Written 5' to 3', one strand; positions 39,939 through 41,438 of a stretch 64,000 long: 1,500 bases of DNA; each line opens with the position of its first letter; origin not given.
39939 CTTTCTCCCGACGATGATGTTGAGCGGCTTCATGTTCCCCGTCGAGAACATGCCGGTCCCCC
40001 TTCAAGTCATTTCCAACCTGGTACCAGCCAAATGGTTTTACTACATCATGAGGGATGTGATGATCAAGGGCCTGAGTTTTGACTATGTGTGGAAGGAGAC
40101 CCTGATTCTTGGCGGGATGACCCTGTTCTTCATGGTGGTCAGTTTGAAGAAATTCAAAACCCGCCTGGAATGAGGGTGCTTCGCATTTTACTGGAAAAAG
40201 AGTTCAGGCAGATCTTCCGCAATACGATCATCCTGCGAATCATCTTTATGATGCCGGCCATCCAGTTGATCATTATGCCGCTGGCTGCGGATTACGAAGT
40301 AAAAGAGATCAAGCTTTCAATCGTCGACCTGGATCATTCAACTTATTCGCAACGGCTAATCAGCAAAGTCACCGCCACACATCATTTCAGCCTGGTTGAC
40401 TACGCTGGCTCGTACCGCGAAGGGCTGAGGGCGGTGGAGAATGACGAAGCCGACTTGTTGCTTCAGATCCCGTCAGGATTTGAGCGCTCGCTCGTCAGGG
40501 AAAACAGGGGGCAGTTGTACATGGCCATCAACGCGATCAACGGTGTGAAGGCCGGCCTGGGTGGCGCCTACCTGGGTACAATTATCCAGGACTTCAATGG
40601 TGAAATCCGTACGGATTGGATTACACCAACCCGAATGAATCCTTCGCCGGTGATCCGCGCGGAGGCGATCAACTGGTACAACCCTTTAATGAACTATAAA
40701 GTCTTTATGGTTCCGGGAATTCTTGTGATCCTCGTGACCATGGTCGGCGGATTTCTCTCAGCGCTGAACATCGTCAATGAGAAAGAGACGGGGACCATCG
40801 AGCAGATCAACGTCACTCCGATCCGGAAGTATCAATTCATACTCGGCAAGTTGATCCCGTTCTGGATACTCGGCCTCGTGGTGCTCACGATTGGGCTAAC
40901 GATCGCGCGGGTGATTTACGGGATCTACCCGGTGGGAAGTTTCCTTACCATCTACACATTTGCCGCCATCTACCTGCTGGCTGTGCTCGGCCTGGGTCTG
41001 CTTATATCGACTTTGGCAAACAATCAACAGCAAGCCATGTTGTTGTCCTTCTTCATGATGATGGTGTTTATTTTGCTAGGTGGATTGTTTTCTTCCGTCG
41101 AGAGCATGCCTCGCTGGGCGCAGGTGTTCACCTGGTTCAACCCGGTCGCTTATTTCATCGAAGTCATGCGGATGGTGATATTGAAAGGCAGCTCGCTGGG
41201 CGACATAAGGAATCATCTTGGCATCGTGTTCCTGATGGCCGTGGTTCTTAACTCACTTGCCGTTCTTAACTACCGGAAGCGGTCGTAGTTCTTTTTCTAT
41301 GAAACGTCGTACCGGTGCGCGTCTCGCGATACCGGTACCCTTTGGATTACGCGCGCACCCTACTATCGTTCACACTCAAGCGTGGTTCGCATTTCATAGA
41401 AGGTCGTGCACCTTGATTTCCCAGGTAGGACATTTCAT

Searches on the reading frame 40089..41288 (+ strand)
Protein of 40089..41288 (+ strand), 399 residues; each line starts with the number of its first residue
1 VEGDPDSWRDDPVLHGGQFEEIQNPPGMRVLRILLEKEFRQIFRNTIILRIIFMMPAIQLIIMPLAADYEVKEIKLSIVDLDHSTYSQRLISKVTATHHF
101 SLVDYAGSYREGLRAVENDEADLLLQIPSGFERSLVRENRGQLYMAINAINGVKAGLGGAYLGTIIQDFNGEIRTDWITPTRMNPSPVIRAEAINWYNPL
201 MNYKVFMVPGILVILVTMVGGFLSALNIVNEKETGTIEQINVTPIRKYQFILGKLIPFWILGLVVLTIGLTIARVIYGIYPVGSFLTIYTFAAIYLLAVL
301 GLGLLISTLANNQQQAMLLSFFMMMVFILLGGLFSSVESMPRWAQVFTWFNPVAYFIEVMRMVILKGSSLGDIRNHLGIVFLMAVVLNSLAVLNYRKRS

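Call 59: search_protein_families(library=pfam, proteins=[window:40089-41288:+], max_evalue=0.0001)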
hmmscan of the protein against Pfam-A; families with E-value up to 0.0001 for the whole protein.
window:40089-41288:+ (399 aa): 3 families
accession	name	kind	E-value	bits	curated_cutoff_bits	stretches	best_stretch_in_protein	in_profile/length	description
PF12698.13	ABC2_membrane_3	-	8.2e-49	167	31.6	1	51-393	6-347/347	ABC-2 family transporter protein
PF01061.29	ABC2_membrane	-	7.9e-25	88.1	26.9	1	205-364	48-210/211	ABC-2 type transporter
PF12679.13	ABC2_membrane_2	-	2.2e-20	73.5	27.2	1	34-398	3-281/283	ABC-2 family transporter protein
